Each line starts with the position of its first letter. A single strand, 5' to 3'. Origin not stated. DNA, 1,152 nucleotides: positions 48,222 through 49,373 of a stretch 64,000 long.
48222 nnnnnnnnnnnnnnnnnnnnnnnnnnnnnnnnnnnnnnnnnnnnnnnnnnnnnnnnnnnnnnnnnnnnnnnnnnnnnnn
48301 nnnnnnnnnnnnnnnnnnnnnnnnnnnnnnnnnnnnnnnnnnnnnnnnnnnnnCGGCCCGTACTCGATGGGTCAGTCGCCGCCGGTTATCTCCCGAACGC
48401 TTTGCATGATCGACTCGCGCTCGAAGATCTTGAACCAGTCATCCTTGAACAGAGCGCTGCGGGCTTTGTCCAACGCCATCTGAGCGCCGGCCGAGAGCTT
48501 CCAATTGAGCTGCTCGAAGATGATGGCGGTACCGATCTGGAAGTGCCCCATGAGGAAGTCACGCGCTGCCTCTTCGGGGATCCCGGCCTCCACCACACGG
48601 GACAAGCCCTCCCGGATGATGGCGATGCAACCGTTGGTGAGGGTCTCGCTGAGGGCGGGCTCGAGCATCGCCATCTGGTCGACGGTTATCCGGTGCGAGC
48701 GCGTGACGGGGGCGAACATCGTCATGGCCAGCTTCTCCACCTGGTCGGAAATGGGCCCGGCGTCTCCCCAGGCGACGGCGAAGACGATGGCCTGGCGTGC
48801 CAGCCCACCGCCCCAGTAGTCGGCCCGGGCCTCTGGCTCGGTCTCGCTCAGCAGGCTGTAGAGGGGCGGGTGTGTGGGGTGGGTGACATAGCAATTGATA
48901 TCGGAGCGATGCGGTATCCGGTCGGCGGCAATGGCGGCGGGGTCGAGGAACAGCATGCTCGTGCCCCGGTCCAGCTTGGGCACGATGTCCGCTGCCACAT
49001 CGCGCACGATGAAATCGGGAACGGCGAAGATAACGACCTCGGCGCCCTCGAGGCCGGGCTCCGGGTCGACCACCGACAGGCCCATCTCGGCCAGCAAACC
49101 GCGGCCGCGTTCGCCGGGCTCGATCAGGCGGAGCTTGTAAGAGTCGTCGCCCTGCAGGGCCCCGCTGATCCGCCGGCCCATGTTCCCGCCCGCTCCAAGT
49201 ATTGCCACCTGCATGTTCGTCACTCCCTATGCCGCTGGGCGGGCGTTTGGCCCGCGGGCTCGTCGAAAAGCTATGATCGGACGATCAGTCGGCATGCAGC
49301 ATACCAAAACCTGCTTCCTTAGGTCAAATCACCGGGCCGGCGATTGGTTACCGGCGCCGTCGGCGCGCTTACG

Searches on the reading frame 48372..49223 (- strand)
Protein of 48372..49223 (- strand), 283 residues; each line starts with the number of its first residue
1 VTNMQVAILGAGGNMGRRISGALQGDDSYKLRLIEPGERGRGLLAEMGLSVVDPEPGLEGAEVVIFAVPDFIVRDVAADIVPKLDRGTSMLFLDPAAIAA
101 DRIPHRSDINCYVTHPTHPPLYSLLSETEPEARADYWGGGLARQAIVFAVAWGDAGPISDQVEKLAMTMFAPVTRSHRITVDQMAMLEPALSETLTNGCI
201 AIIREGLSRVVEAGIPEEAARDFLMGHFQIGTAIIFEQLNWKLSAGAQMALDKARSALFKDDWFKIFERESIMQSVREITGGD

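Call 5: search_protein_families(library=pfam, proteins=[window:48372-49223:-], max_evalue=0.01)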
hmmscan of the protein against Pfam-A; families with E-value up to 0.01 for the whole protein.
window:48372-49223:- (283 aa): 3 families
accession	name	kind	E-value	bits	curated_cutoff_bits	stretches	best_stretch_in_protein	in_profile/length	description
PF16896.10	PGDH_C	-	4.8e-47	160.3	25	1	127-280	3-155/155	Phosphogluconate dehydrogenase (decarboxylating) C-term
PF07991.19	KARI_N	-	0.00022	21.3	20.6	1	3-119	4-120/165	Acetohydroxy acid isomeroreductase, NADPH-binding domain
PF03807.23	F420_oxidored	-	0.00033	21.6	21.6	1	6-85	2-83/94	NADP oxidoreductase coenzyme F420-dependent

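Call 6: search_protein_families(library=ncbifam, proteins=[window:48372-49223:-], max_evalue=0.01)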
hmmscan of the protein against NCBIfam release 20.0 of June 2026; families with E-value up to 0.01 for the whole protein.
window:48372-49223:- (283 aa): 4 families
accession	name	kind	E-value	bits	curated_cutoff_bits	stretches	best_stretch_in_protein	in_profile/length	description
NF004017.0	PRK05479.1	equivalog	6.8e-05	21.8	336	1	3-119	17-133/337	ketol-acid reductoisomerase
NF006411.0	PRK08655.1-5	equivalog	0.0015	17.4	464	1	3-92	2-90/443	prephenate dehydrogenase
NF006409.0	PRK08655.1-3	equivalog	0.0026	17.4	310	1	4-112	1-109/290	prephenate dehydrogenase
NF006408.0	PRK08655.1-2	equivalog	0.0068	15.2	422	1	2-97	5-99/441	prephenate dehydrogenase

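Call 30: search_solved_structures(query=window:48372-49223:-, max_evalue=0.01)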
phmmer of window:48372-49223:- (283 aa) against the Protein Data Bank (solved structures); distinct sequences matched with E-value up to 0.01: 6.
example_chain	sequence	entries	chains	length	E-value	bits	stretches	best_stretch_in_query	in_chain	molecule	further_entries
5t57_A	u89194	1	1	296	2.6e-67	230.4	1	5-280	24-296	Semialdehyde dehydrogenase NAD-binding protein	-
3c24_A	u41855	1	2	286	1.8e-50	175.2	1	5-280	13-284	Putative oxidoreductase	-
1np3_A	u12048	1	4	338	0.00032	23.5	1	45-221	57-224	Ketol-acid reductoisomerase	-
4xiy_A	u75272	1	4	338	0.0011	21.8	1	35-237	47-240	Ketol-acid reductoisomerase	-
4ypo_A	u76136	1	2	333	0.003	20.4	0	5-95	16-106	Ketol-acid reductoisomerase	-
5yeq_A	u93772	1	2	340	0.0096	18.7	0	5-120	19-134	Ketol-acid reductoisomerase (NADP(+))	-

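Call 54: find_homologous_proteins(query=window:48372-49223:-, max_evalue=1e-20)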
Query window:48372-49223:- (283 aa): 516 proteins with E <= 1e-20 among 5915 candidates; the best 120 are listed.
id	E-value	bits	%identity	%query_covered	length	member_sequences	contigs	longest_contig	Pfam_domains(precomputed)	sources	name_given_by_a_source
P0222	6.2e-171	585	94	99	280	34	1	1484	PF16896.11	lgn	-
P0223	7.8e-156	536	85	99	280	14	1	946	PF16896.11,PF07991.19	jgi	-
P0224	8.0e-153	526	85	99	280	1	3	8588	PF16896.11,PF03807.24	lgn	-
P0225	1.0e-150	519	82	99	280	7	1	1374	PF16896.11,PF07991.19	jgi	jgi:D-apionate oxidoisomerase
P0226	4.4e-150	517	82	99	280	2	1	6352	PF16896.11,PF03807.24,PF07991.19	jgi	jgi:D-apionate oxidoisomerase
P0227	2.3e-149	514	82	99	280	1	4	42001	PF16896.11,PF07991.19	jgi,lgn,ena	jgi:hypothetical protein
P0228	1.0e-147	509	81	99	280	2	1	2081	PF16896.11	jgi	jgi:hypothetical protein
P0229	1.3e-147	509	80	99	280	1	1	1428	PF16896.11,PF03807.24,PF07991.19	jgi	jgi:D-apionate oxidoisomerase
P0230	7.4e-147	506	81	99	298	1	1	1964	PF16896.11,PF03807.24,PF07991.19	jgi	jgi:D-apionate oxidoisomerase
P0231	2.4e-145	501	78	99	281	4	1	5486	PF16896.11,PF03807.24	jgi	jgi:hypothetical protein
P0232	3.6e-145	501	83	95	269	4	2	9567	PF16896.11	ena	-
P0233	7.9e-142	490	78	99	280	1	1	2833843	PF16896.11,PF03807.24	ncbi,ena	-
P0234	9.8e-141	486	76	99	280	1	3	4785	PF16896.11,PF03807.24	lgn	-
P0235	8.7e-139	480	76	99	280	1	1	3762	PF16896.11,PF03807.24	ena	-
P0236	1.8e-138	479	77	99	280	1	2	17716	PF16896.11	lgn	-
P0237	7.7e-138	477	74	99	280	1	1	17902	PF16896.11,PF07991.19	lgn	-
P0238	7.8e-137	473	75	99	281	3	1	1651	PF16896.11,PF03807.24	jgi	jgi:D-apionate oxidoisomerase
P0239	1.4e-136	472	73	99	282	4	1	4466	PF16896.11,PF03807.24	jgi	jgi:D-apionate oxidoisomerase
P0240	2.0e-136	472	73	99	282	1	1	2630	PF16896.11,PF03807.24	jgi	jgi:D-apionate oxidoisomerase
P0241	2.1e-136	472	73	99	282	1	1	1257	PF16896.11,PF03807.24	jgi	jgi:D-apionate oxidoisomerase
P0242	1.6e-135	469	73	99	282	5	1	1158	PF16896.11,PF03807.24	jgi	jgi:hypothetical protein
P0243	7.7e-135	467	77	99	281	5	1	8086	PF16896.11,PF07991.19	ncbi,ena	-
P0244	1.1e-134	466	74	99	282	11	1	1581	PF16896.11,PF03807.24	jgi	jgi:D-apionate oxidoisomerase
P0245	1.5e-134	466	72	100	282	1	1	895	PF16896.11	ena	-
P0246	1.9e-134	465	75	99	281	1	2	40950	PF16896.11,PF03807.24,PF07991.19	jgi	jgi:hypothetical protein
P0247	2.2e-134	465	73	98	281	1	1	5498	PF16896.11,PF03807.24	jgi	jgi:hypothetical protein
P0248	4.0e-134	464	75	99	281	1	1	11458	PF16896.11,PF03807.24,PF07991.19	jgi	jgi:D-apionate oxidoisomerase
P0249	4.2e-134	464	73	99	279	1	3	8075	PF16896.11,PF03807.24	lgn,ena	-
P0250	8.6e-134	463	75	99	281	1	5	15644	PF16896.11,PF03807.24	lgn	-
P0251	1.5e-133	463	73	98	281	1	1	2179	PF16896.11,PF03807.24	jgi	jgi:hypothetical protein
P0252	1.6e-133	462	72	99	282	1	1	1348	PF16896.11,PF03807.24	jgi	jgi:D-apionate oxidoisomerase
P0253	2.0e-133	462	74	99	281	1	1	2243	PF16896.11,PF03807.24,PF07991.19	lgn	-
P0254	2.5e-133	462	72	99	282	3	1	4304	PF16896.11,PF03807.24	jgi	jgi:hypothetical protein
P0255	3.0e-133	462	73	99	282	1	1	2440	PF16896.11,PF03807.24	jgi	jgi:hypothetical protein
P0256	9.0e-133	460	74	99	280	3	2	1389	PF16896.11,PF03807.24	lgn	-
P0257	2.8e-132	458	71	99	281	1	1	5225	PF16896.11,PF03807.24,PF07991.19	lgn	-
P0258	3.0e-132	458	72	99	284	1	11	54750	PF16896.11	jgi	jgi:hypothetical protein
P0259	7.1e-132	457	73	99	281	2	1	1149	PF16896.11,PF03807.24,PF07991.19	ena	-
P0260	1.8e-131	456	71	100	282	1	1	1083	PF16896.11,PF07991.19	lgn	-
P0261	3.4e-131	455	74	99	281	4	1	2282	PF16896.11,PF03807.24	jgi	jgi:hypothetical protein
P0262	3.8e-131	455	74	99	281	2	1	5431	PF16896.11,PF03807.24,PF07991.19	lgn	-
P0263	4.3e-131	454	71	99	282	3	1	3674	PF16896.11,PF03807.24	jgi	jgi:hypothetical protein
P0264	5.6e-131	454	73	99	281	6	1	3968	PF16896.11,PF07991.19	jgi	jgi:D-apionate oxidoisomerase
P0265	2.0e-130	452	72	99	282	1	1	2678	PF16896.11,PF03807.24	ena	-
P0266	2.2e-130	452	72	99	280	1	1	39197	PF16896.11,PF03807.24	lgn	-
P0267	5.5e-130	451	71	99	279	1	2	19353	PF16896.11,PF03807.24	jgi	jgi:hypothetical protein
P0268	7.0e-130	451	70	99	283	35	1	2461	PF16896.11,PF03807.24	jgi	jgi:hypothetical protein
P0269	7.1e-130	451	72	99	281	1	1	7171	PF16896.11,PF03807.24,PF07991.19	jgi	jgi:hypothetical protein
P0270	2.2e-129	449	70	99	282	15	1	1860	PF16896.11,PF03807.24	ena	-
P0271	4.0e-129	448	70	99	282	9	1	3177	PF16896.11,PF03807.24,PF07991.19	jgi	jgi:D-apionate oxidoisomerase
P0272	2.3e-128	446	69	99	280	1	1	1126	PF16896.11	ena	-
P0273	2.3e-128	446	71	99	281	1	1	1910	PF16896.11,PF03807.24,PF07991.19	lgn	-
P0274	3.8e-128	445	70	99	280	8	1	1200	PF16896.11,PF03807.24,PF07991.19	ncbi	-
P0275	4.0e-128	445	69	99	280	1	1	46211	PF16896.11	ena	-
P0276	4.8e-128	444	71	99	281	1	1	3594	PF16896.11,PF07991.19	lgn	-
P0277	4.9e-128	444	70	99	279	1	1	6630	PF16896.11,PF07991.19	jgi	jgi:hypothetical protein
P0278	4.9e-128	444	69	99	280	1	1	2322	PF16896.11,PF03807.24,PF07991.19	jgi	jgi:hypothetical protein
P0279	5.6e-128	444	72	98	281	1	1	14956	PF16896.11,PF03807.24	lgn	-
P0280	5.7e-128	444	69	99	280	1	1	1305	PF16896.11,PF07991.19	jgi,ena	-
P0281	6.3e-128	444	70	99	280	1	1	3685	PF16896.11,PF07991.19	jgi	jgi:D-apionate oxidoisomerase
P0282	9.5e-128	444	69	99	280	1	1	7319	PF16896.11,PF03807.24,PF07991.19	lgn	-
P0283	1.5e-127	443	70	98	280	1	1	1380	PF16896.11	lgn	-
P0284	3.5e-127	442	71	99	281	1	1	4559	PF16896.11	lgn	-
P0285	5.2e-127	441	71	99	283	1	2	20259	PF01118.31,PF16896.11,PF03807.24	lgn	-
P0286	5.8e-127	441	70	99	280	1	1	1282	PF16896.11,PF03807.24,PF07991.19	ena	-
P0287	6.1e-127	441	74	95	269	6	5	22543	PF16896.11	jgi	jgi:hypothetical protein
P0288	9.9e-127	440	69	99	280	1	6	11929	PF16896.11,PF03807.24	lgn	-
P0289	9.9e-127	440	70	99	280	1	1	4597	PF16896.11,PF03807.24,PF07991.19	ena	-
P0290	1.1e-126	440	70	99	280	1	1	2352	PF16896.11,PF03807.24,PF07991.19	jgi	jgi:hypothetical protein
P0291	1.1e-126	440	69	99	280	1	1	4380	PF16896.11,PF03807.24,PF07991.19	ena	-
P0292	2.0e-126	439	81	84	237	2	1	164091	PF16896.11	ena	-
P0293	2.3e-126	439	68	99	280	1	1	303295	PF16896.11,PF07991.19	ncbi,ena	-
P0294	2.4e-126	439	70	99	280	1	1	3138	PF16896.11,PF03807.24,PF07991.19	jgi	jgi:hypothetical protein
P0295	2.7e-126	439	71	95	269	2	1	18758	PF16896.11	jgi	jgi:hypothetical protein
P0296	3.7e-126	438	69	99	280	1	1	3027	PF16896.11,PF03807.24,PF07991.19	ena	-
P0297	4.8e-126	438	68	99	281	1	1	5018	PF16896.11,PF07991.19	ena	-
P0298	4.9e-126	438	68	99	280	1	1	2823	PF16896.11,PF03807.24,PF07991.19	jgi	jgi:hypothetical protein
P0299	5.5e-126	438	72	95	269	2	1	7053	PF16896.11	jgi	jgi:hypothetical protein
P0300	5.9e-126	438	70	99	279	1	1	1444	PF16896.11,PF07991.19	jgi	jgi:D-apionate oxidoisomerase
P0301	6.7e-126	437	69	98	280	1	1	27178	PF16896.11,PF07991.19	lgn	-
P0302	6.8e-126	437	70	99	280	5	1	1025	PF16896.11,PF07991.19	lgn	-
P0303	7.1e-126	437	69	99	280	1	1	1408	PF16896.11,PF07991.19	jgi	jgi:hypothetical protein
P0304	9.2e-126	437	68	99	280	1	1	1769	PF16896.11,PF03807.24,PF07991.19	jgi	jgi:D-apionate oxidoisomerase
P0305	9.7e-126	437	68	99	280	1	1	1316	PF16896.11,PF03807.24,PF07991.19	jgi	jgi:hypothetical protein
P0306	1.0e-125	437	69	99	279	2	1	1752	PF16896.11,PF03807.24,PF07991.19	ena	-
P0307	1.1e-125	437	68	99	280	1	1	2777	PF16896.11,PF07991.19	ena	-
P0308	1.1e-125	437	68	99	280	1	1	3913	PF16896.11,PF07991.19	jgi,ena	-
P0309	1.8e-125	436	70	99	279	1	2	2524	PF16896.11,PF07991.19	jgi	jgi:D-apionate oxidoisomerase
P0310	2.0e-125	436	68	99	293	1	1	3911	PF16896.11,PF03807.24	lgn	-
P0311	2.2e-125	436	68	99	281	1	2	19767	PF01118.31,PF16896.11,PF03807.24,PF07991.19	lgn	-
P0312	2.7e-125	435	69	99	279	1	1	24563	PF16896.11,PF07991.19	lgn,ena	-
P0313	2.8e-125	435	70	99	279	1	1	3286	PF16896.11,PF07991.19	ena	-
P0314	2.8e-125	435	69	99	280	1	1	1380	PF16896.11,PF07991.19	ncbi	-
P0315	3.1e-125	435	69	99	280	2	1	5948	PF16896.11,PF03807.24,PF07991.19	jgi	-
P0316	3.3e-125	435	71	99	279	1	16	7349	PF16896.11,PF03807.24,PF07991.19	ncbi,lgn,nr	ncbi:MAG: NAD(P)-binding domain-containing protein [Microbacteriaceae bacterium]|nr:NAD(P)-binding d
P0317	3.6e-125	435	67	99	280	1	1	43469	PF16896.11,PF07991.19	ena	-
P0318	4.1e-125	435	68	99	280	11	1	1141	PF16896.11,PF03807.24,PF07991.19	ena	-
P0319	4.5e-125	435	67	99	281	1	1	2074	PF16896.11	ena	-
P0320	4.8e-125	435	72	95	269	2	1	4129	PF16896.11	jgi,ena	-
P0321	5.5e-125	434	70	98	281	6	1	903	PF16896.11,PF03807.24,PF07991.19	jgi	-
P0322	5.6e-125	434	69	98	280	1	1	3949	PF16896.11,PF03807.24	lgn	-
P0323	5.8e-125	434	69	98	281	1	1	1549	PF16896.11,PF07991.19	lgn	-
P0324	7.7e-125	434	68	99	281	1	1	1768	PF16896.11,PF07991.19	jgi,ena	-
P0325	8.3e-125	434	67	99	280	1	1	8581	PF01118.31,PF16896.11,PF07991.19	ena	-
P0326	1.1e-124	434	68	99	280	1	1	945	PF16896.11,PF03807.24,PF07991.19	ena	-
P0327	1.1e-124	434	69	99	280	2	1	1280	PF16896.11,PF03807.24,PF07991.19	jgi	-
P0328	1.1e-124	433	70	99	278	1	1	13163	PF16896.11,PF07991.19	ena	-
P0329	1.2e-124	433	70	99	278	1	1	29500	PF16896.11,PF07991.19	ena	-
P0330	1.3e-124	433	70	98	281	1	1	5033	PF16896.11,PF03807.24,PF07991.19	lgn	-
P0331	1.7e-124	433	72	95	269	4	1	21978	PF16896.11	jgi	jgi:D-apionate oxidoisomerase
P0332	2.0e-124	433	70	99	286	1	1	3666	PF16896.11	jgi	jgi:hypothetical protein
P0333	2.0e-124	433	70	99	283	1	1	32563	PF16896.11,PF03807.24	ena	-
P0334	2.3e-124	432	67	99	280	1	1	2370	PF16896.11,PF07991.19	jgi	jgi:ketol-acid reductoisomerase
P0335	2.6e-124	432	68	99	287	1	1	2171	PF16896.11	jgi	jgi:D-apionate oxidoisomerase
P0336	2.7e-124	432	69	100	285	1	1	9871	PF16896.11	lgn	-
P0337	3.5e-124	432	67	99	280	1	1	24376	PF16896.11,PF07991.19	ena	-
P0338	4.0e-124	432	70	99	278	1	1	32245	PF16896.11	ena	-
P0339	4.2e-124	432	68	99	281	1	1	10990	PF16896.11,PF07991.19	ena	-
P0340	5.2e-124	431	69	98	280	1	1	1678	PF16896.11,PF03807.24,PF07991.19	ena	-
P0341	5.8e-124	431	67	99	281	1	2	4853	PF16896.11,PF03807.24,PF07991.19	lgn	-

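Call 55: find_encoding_contigs(protein=P0233, flank=10000, max_places=1)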
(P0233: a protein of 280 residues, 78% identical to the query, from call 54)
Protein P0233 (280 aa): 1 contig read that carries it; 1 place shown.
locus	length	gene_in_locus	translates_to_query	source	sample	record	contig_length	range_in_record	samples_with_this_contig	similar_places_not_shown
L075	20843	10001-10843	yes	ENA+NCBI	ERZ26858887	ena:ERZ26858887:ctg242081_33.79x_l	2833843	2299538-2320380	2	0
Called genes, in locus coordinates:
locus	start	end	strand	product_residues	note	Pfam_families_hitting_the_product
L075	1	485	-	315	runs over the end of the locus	PF01557:FAA_hydrolase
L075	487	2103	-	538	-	PF01266:DAO (faint), PF13450:NAD_binding_8 (weak)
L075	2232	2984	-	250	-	PF00392:GntR, PF13412:HTH_24 (weak), PF07729:FCD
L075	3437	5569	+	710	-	PF14871:GHL6 (weak), PF08532:Glyco_hydro_42M (faint)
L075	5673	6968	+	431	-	PF01547:SBP_bac_1, PF13416:SBP_bac_8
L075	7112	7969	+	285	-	PF00528:BPD_transp_1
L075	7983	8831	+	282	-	PF00528:BPD_transp_1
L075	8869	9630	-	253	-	PF00392:GntR, PF07840:FadR_C (weak), PF07729:FCD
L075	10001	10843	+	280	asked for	PF03807:F420_oxidored (weak), PF16896:PGDH_C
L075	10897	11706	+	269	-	PF01261:AP_endonuc_2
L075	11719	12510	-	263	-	PF00106:adh_short, PF08659:KR (faint), PF13561:adh_short_C2, PF23441:SDR (weak)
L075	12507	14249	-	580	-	PF25837:Apionate_lact_N, PF25838:Apionate_lact_M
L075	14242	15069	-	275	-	PF01557:FAA_hydrolase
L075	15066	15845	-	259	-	PF13483:Lactamase_B_3, PF12706:Lactamase_B_2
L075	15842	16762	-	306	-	PF01210:NAD_Gly3P_dh_N, PF02558:ApbA, PF02737:3HCDH_N (weak), PF03446:NAD_binding_2, PF03721:UDPG_MGDP_dh_N (weak), PF03807:F420_oxidored (weak), PF08546:ApbA_C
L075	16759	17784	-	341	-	PF08240:ADH_N, PF16912:Glu_dehyd_C, PF00107:ADH_zinc_N, PF13602:ADH_zinc_N_2 (weak)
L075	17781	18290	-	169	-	PF00903:Glyoxalase, PF13468:Glyoxalase_3 (faint), PF13669:Glyoxalase_4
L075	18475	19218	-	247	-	PF00392:GntR, PF07729:FCD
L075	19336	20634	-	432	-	PF13204:Apiosidase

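Call 61: find_encoding_contigs(protein=P0293, flank=10000, max_places=1)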
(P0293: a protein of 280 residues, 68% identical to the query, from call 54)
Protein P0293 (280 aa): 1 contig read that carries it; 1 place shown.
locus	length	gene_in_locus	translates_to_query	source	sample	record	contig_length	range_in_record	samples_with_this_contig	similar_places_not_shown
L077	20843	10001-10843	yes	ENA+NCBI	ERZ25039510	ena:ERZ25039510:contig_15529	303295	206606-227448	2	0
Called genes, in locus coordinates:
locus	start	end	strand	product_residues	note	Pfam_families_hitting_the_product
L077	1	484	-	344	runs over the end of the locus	PF00356:LacI, PF00532:Peripla_BP_1, PF13407:Peripla_BP_4, PF13377:Peripla_BP_3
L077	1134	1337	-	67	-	-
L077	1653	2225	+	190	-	-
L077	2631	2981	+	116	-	-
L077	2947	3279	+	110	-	PF00528:BPD_transp_1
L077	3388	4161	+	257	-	PF00528:BPD_transp_1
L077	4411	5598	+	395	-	PF01261:AP_endonuc_2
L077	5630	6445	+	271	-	PF00805:Pentapeptide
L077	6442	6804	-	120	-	PF08713:DNA_alkylation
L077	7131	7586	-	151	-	PF12680:SnoaL_2, PF07366:SnoaL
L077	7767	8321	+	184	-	PF00440:TetR_N (weak)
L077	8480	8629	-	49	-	-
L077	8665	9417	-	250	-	PF13204:Apiosidase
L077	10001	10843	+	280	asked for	PF07991:KARI_N (weak), PF16896:PGDH_C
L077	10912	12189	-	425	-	-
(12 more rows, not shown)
